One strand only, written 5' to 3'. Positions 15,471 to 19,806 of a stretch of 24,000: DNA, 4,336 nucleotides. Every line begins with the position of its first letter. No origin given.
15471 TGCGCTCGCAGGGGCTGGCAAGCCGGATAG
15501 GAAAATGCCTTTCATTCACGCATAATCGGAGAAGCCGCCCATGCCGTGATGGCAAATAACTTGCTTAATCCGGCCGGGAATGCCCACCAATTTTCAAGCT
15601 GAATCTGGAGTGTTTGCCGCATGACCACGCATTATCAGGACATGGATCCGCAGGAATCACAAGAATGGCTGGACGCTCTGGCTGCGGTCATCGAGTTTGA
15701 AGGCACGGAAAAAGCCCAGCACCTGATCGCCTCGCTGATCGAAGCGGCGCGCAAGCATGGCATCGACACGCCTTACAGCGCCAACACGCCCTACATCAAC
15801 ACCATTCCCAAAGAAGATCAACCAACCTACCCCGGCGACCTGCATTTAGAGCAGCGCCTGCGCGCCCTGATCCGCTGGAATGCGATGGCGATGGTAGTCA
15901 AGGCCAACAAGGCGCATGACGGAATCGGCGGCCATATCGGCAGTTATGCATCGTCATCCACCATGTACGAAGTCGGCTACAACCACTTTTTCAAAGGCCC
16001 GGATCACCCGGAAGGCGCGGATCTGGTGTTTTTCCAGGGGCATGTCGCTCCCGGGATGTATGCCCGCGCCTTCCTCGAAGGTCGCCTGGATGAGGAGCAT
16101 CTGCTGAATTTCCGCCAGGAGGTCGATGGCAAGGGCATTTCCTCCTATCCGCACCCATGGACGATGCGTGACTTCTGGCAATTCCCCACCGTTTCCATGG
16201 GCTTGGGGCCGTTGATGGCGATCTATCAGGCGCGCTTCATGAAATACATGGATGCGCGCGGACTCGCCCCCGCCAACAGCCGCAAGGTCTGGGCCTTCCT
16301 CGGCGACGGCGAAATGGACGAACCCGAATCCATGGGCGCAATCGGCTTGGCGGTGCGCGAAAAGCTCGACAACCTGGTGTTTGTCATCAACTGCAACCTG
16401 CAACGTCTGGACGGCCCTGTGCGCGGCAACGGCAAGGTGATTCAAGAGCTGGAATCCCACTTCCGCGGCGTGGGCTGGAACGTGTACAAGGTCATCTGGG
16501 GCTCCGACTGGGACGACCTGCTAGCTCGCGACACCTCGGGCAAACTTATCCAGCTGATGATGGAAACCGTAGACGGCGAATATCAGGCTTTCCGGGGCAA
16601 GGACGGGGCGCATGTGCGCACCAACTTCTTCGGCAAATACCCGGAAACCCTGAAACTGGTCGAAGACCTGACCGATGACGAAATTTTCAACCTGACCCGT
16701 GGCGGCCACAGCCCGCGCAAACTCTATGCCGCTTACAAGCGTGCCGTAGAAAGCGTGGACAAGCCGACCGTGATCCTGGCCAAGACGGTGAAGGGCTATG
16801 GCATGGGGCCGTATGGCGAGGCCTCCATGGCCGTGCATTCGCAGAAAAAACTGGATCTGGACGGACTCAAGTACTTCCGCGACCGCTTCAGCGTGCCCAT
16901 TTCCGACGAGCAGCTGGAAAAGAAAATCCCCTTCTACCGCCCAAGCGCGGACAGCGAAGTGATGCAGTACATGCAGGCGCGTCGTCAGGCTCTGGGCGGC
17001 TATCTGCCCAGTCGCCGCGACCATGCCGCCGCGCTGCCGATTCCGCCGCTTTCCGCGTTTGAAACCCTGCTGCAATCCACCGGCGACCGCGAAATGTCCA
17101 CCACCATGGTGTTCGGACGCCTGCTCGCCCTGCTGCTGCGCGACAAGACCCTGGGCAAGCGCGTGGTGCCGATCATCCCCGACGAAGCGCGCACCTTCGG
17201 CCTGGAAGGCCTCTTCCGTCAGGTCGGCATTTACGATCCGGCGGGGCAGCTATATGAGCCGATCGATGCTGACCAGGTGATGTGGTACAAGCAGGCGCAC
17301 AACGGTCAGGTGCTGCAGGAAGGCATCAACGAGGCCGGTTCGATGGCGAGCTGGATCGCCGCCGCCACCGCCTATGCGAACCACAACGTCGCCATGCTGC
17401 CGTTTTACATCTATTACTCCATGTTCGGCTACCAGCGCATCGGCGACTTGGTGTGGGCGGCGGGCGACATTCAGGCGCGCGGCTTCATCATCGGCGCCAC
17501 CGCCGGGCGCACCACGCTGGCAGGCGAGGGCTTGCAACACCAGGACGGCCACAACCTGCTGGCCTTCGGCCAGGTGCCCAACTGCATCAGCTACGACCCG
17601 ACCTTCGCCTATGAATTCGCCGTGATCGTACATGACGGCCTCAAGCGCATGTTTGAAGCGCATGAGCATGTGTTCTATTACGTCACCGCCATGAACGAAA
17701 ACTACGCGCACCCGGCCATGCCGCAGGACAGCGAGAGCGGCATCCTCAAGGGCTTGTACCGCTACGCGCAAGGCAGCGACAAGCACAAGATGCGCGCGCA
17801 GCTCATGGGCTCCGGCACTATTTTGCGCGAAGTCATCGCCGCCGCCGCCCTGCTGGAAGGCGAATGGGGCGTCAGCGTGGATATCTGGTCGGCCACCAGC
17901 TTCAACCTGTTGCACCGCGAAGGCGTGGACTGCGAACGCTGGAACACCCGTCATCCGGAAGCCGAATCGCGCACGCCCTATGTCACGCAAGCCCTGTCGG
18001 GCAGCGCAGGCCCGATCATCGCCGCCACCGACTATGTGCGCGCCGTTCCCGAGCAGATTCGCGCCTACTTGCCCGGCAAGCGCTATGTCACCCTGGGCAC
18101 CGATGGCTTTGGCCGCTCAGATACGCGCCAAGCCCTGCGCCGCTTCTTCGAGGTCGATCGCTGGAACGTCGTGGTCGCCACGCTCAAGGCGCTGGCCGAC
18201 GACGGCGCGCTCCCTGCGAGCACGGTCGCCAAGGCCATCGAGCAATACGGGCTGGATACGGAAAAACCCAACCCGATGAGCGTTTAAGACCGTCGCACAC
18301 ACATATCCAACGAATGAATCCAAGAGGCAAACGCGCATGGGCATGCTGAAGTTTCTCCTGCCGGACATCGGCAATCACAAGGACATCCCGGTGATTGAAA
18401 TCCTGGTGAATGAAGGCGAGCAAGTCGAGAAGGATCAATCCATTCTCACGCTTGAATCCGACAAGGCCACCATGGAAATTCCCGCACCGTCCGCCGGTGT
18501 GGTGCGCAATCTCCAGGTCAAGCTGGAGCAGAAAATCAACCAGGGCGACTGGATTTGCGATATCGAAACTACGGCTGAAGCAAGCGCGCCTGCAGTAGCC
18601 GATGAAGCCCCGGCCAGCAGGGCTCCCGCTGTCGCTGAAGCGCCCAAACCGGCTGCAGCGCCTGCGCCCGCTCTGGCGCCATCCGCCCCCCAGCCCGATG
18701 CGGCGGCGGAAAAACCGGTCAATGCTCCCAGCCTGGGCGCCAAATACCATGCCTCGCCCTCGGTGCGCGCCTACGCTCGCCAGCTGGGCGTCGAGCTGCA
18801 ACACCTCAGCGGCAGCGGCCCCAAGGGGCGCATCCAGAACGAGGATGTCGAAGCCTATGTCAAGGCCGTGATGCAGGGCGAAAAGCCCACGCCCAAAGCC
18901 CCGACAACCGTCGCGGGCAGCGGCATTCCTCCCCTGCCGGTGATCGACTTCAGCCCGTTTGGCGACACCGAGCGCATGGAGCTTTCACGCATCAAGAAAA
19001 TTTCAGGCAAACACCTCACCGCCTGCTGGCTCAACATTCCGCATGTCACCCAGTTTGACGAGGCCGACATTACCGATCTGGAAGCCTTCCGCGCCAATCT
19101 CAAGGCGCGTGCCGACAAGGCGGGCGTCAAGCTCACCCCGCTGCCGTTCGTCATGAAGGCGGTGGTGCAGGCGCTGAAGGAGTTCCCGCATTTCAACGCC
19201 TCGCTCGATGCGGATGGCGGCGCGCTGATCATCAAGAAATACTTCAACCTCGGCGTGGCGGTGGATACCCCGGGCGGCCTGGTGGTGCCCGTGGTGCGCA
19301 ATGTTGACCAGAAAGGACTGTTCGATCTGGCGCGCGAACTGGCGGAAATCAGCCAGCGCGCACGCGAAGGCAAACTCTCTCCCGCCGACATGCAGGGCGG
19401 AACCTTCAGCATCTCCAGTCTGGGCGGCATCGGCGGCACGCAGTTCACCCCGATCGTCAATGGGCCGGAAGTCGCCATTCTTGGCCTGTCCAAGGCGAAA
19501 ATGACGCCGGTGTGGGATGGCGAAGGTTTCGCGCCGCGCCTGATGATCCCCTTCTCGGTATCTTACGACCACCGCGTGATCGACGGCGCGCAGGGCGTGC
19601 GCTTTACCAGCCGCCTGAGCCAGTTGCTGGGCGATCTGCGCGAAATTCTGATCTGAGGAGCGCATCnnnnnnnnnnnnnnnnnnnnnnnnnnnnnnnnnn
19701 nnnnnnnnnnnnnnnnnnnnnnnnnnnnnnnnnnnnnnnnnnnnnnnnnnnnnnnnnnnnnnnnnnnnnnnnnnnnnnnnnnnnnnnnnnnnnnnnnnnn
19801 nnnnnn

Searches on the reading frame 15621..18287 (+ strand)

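Call 115: search_protein_families(library=pfam, proteins=[window:15621-18287:+], max_evalue=0.00001)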
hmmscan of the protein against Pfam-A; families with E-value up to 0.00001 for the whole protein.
window:15621-18287:+ (888 aa): 3 families
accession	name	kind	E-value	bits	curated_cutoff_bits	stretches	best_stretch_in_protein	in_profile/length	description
PF17831.6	PDH_E1_M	-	4.5e-103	343.9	23.2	1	487-698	18-229/229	Pyruvate dehydrogenase E1 component middle domain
PF22613.1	Transketolase_C_1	-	1.1e-21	77.6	27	1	711-846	1-113/113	Transketolase-like TK C-terminal domain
PF00456.26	Transketolase_N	-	1.1e-14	54.7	22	1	79-299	4-221/334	Transketolase, thiamine diphosphate binding domain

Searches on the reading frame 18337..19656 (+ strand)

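Call 115: search_protein_families(library=pfam, proteins=[window:18337-19656:+], max_evalue=0.00001)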
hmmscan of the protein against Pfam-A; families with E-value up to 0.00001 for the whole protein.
window:18337-19656:+ (439 aa): 3 families
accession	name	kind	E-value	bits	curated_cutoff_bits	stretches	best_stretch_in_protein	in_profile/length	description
PF00198.28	2-oxoacid_dh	-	1.3e-83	280.5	23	1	210-438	3-231/232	2-oxoacid dehydrogenases acyltransferase (catalytic domain)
PF00364.28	Biotin_lipoyl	-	1.6e-18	66.7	22.1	1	6-76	3-73/73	Biotin-requiring enzyme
PF02817.22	E3_binding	-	4.9e-13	49.5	23.7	1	138-172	2-36/36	e3 binding domain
